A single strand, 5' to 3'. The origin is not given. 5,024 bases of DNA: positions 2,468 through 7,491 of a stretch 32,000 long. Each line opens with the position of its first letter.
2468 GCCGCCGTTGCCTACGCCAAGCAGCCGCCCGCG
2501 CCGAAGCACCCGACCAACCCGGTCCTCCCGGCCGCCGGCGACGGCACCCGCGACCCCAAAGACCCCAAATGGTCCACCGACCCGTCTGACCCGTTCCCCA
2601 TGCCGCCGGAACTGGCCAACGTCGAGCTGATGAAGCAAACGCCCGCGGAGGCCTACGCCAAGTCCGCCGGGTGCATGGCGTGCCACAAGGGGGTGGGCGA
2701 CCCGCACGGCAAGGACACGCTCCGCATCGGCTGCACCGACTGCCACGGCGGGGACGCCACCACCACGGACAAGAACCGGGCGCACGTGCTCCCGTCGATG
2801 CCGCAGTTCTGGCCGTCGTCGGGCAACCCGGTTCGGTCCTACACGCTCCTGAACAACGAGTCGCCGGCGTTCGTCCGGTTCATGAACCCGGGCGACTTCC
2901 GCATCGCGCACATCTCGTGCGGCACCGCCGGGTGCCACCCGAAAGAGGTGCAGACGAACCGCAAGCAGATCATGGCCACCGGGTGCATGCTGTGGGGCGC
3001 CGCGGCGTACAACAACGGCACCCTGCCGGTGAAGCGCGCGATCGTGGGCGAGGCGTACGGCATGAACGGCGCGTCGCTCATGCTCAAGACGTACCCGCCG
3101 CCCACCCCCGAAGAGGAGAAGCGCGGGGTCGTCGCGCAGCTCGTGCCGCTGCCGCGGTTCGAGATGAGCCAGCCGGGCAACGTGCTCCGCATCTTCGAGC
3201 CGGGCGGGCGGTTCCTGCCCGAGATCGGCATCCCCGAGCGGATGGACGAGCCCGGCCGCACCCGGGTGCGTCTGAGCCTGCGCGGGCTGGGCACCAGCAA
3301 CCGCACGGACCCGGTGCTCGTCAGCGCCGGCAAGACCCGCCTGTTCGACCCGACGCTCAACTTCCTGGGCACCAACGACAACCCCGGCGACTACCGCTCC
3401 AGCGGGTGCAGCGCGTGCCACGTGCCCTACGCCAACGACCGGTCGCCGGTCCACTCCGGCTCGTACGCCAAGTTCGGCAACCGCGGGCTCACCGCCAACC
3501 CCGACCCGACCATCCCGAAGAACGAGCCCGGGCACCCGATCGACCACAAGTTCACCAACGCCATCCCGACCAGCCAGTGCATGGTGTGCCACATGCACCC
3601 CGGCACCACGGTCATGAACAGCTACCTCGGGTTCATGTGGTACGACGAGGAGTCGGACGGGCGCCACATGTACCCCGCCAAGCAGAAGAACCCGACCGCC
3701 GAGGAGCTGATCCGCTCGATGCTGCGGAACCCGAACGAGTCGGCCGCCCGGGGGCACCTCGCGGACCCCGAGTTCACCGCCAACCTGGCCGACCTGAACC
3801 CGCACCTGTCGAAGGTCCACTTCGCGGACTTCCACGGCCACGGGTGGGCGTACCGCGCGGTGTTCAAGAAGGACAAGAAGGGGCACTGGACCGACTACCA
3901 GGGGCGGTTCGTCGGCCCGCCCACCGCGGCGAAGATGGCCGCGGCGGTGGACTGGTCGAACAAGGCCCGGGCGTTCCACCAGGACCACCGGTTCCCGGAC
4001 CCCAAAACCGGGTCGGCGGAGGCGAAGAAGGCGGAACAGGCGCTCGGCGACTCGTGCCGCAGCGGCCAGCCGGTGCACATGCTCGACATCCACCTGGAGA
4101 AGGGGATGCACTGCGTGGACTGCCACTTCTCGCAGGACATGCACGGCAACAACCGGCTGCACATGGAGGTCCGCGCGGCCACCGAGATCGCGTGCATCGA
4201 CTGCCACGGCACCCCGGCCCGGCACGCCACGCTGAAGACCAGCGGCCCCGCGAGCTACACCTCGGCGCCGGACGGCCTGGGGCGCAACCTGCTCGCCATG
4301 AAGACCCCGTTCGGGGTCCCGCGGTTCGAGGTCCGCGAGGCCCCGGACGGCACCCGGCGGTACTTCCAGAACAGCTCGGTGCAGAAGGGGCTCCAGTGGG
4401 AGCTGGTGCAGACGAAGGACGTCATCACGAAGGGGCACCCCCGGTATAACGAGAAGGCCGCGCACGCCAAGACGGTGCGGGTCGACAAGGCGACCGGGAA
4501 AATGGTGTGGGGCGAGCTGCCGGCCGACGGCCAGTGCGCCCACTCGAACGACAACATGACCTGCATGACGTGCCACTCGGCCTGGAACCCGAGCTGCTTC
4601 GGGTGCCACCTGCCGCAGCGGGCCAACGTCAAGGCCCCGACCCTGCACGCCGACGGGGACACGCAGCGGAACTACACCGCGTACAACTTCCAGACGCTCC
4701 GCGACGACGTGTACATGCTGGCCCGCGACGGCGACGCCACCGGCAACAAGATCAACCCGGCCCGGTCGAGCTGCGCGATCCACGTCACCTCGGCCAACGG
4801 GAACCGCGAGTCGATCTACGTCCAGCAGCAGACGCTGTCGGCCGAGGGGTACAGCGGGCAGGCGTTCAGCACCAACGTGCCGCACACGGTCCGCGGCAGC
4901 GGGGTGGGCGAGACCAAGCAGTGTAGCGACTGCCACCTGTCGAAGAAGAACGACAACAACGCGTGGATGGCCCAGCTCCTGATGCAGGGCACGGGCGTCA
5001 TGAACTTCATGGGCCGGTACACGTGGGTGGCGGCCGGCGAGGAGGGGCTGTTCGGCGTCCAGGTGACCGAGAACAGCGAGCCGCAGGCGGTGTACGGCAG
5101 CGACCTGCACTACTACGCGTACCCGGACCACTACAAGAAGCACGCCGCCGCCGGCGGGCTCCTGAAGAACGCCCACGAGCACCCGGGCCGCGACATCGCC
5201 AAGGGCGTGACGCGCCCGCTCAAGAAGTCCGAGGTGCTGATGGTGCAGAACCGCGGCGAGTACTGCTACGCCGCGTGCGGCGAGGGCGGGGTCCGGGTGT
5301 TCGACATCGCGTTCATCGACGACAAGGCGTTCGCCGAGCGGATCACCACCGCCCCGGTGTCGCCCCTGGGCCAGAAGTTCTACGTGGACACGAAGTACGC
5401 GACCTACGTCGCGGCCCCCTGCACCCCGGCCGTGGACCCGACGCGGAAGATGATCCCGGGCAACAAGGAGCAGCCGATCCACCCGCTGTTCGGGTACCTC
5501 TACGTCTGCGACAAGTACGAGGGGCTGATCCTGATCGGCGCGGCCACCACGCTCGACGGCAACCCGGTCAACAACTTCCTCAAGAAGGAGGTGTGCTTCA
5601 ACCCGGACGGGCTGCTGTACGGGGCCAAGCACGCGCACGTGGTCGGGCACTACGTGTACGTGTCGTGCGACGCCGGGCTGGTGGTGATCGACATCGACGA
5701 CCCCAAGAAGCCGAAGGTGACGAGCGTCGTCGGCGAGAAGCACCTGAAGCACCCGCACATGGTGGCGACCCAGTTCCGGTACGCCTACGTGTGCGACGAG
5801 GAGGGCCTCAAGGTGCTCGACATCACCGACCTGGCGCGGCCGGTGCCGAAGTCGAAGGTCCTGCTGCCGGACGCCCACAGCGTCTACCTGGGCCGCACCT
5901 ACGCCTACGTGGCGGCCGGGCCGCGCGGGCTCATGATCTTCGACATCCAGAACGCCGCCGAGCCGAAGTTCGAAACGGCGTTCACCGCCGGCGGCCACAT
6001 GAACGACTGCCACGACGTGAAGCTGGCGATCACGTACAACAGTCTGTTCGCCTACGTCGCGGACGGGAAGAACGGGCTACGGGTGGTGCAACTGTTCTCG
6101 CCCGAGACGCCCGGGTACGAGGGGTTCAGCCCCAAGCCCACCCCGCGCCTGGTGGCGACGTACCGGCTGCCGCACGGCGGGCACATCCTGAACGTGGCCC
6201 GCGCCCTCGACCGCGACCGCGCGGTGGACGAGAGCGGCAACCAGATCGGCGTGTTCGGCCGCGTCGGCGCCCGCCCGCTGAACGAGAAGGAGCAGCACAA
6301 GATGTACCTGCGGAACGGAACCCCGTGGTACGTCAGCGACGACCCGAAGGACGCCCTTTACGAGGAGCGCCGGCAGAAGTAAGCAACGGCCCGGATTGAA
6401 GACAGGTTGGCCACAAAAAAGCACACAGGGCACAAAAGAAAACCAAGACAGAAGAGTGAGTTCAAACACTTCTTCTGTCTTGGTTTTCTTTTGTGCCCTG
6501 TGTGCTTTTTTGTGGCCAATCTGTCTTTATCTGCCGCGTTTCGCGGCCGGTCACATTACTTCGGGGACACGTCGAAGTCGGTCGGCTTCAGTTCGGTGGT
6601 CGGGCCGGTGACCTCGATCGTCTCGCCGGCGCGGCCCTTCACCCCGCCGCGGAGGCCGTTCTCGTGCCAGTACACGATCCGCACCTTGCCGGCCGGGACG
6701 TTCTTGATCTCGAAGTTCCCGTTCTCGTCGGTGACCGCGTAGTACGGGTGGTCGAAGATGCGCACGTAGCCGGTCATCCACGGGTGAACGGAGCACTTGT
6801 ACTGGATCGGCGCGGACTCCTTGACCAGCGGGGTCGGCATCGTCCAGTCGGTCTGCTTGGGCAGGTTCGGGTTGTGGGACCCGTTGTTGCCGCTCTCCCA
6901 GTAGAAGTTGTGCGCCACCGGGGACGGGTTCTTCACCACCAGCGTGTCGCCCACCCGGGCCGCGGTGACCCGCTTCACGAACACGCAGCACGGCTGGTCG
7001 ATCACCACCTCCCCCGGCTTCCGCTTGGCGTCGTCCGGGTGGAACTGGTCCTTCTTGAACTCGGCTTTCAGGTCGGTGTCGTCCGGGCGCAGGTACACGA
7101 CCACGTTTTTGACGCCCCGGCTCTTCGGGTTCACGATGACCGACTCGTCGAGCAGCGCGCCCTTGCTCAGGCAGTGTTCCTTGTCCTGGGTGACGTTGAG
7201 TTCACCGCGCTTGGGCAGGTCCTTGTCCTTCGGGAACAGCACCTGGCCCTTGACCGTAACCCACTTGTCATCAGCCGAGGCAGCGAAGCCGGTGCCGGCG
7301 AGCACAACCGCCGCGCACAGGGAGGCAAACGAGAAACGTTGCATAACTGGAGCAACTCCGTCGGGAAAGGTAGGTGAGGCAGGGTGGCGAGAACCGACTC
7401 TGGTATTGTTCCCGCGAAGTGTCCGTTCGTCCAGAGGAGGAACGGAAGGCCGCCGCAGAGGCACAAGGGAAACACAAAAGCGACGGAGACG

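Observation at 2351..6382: Ten-haem cytochrome c fused to an LVIVD beta-propeller: a candidate novel periplasmic or cell-surface redox enzyme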

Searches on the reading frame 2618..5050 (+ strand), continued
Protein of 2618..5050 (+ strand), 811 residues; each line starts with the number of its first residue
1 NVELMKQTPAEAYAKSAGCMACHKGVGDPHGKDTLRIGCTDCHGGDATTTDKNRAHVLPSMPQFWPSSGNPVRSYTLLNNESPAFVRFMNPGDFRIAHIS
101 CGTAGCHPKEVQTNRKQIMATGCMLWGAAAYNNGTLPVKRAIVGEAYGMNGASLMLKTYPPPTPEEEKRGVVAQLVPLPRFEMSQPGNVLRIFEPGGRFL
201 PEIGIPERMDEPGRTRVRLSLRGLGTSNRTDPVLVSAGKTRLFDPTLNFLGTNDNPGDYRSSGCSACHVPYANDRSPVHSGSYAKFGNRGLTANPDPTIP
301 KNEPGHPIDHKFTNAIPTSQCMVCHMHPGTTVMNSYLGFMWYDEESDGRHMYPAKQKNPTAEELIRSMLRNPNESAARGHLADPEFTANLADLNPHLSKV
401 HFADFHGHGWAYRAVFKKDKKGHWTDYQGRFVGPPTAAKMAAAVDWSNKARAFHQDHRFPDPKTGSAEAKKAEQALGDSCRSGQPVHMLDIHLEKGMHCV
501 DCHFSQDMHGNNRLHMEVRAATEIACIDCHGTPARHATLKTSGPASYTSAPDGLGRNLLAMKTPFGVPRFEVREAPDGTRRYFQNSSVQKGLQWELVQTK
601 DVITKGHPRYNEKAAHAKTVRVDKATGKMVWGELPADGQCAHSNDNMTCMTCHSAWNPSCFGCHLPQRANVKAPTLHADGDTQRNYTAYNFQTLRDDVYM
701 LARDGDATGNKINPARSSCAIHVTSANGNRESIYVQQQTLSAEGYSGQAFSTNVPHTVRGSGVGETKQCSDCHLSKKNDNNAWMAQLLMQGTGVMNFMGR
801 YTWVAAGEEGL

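Call 59: fold_search(model_id=the predicted structure, library=pdb)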
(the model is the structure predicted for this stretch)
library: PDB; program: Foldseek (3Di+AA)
matches with E <= 10: 31; with E <= 0.001: 0
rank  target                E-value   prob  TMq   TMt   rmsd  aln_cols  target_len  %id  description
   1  10ft_B                2.4e+00  0.03  0.04  0.11  18.0       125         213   10  Cryo-EM structure of receptor tyrosine kinase ROS1 in complex with NELL2 (released 2026-02-25)
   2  1wth_A                3.5e+00  0.01  0.06  0.07  23.5       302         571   14  Crystal structure of gp5-S351L mutant and gp27 complex (released 2005-03-08)
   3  5d2u                  3.7e+00  0.02  0.04  0.10  12.3        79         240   20  Crystal structure of tPphA Variant - H39A (released 2016-05-04)
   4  9a3z_B                3.9e+00  0.01  0.04  0.10  22.2       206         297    8  A predicted model of tissue transglutaminase 2 (TG2) in complex with plasma fibronectin's gelatin binding domain (FNI6 (released 2024-02-02)
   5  9a3y_B                4.3e+00  0.06  0.04  0.17  10.7        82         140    8  Predicted model of tissue transglutaminase 2 (TG2) in complex with plasma fibronectin type I modules 7, 8 and 9 (FNI7- (released 2024-02-02)
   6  8i9p_Ce               4.3e+00  0.02  0.04  0.14  10.9        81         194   14  Cryo-EM structure of a Chaetomium thermophilum pre-60S ribosomal subunit - State Mak16 (released 2023-05-17)
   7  9dct_C                4.8e+00  0.02  0.03  0.09  14.0        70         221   11  Structure of the TelB-associated type VII secretion system chaperone SIR_0178 (released 2025-11-05)
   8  7b9q_A                5.4e+00  0.00  0.04  0.04  20.9       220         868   12  The SERp optimized structure of Ribonucleotide reductase from Rhodobacter sphaeroides (released 2022-01-12)
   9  1ymz_MODEL_1_A        5.7e+00  0.04  0.03  0.37   7.6        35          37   23  CC45, An Artificial WW Domain Designed Using Statistical Coupling Analysis (released 2005-09-27)
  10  8qyj_C                5.7e+00  0.03  0.04  0.10   8.2        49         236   16  Human 20S proteasome assembly structure 1 (released 2024-02-21)
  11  2m3o_MODEL_1_W        6.3e+00  0.06  0.02  0.32   4.1        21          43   28  Structure and dynamics of a human Nedd4 WW domain-ENaC complex (released 2013-08-28)
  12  9evs_1V               6.7e+00  0.03  0.04  0.15   8.5        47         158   19  Structure of the flowering plant mitoribosome with P-site tRNA (released 2025-09-03)
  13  3gxe_B                7.0e+00  0.06  0.03  0.24   9.6        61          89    8  Complex of a Low Affinity Collagen Site with the Fibronectin 8-9FnI Domain Pair (released 2010-04-07)
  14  1e0l_MODEL_1_A        7.0e+00  0.04  0.02  0.37   3.2        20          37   20  FBP28WW domain from Mus musculus (released 2000-04-20)
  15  4non_B                7.9e+00  0.06  0.05  0.13   5.9        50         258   18  Crystal structure of GDP-bound A143S mutant of the S. thermophilus FeoB G-domain (released 2014-04-02)
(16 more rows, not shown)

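Call 65: search_protein_families(library=pfam, proteins=[L008:6107-7990:+], max_evalue=1)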
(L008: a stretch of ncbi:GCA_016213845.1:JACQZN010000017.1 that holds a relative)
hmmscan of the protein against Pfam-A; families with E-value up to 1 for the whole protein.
L008:6107-7990:+ (627 aa): 0 families

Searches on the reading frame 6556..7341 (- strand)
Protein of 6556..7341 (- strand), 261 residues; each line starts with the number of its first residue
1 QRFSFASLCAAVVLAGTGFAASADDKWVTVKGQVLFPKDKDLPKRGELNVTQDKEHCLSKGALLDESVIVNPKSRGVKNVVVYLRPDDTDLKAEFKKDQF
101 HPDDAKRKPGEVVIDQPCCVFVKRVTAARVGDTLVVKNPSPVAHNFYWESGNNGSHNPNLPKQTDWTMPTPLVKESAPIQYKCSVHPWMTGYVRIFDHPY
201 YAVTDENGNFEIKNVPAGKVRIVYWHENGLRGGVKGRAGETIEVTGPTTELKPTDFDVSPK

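Call 20: search_protein_families(library=pfam, proteins=[window:6556-7341:-], max_evalue=0.01)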
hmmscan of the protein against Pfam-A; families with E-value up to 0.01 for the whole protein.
window:6556-7341:- (261 aa): 3 families
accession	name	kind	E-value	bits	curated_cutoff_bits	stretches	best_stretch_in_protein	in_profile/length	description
PF13715.12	CarbopepD_reg_2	-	0.00099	19.5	32.2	1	202-223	28-49/88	CarboxypepD_reg-like domain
PF13620.12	CarboxypepD_reg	-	0.0013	19.4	32.3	1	198-226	28-56/82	Carboxypeptidase regulatory-like domain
PF14686.12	fn3_3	-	0.0019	18.3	24.4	1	200-244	27-67/75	Polysaccharide lyase family 4, domain II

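Call 83: search_solved_structures(query=window:6556-7341:-, max_evalue=1, show_alignments=1)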
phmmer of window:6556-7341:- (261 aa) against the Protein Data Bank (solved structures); distinct sequences matched with E-value up to 1: 18.
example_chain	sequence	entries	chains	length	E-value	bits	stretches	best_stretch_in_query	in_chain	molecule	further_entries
1sf3_A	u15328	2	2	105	0.011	18.3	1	109-193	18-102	Amicyanin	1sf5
4p5r_A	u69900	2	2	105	0.011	18.3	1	109-193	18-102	Amicyanin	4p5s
1sfd_A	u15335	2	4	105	0.015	17.8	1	109-193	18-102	Amicyanin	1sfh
2gb2_A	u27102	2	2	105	0.015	17.8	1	109-193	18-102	Amicyanin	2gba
1mda_A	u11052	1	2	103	0.021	17.4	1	109-193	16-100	AMICYANIN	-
1aac_A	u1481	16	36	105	0.021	17.3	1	109-193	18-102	AMICYANIN | PROTEIN (AMICYANIN)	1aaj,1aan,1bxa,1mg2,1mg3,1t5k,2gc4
2qdv_A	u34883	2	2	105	0.029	16.9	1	109-193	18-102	Amicyanin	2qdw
3ie9_A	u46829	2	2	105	0.055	16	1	109-193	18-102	Amicyanin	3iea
2idt_A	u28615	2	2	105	0.1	15.1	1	109-193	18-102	Amicyanin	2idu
2idq_A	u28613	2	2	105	0.14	14.7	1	109-193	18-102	Amicyanin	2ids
3rym_A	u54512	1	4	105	0.14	14.7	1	109-193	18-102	Amicyanin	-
8vdk_A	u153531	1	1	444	0.23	14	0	68-103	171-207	Serine-aspartate repeat-containing protein D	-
10ps_A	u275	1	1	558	0.34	13.4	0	68-103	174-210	Serine-aspartate repeat-containing protein D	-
3ply_A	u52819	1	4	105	0.38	13.2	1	109-193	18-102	Amicyanin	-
5g5d_B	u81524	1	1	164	0.43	13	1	193-218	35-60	CELLULOSOMAL-SCAFFOLDING PROTEIN A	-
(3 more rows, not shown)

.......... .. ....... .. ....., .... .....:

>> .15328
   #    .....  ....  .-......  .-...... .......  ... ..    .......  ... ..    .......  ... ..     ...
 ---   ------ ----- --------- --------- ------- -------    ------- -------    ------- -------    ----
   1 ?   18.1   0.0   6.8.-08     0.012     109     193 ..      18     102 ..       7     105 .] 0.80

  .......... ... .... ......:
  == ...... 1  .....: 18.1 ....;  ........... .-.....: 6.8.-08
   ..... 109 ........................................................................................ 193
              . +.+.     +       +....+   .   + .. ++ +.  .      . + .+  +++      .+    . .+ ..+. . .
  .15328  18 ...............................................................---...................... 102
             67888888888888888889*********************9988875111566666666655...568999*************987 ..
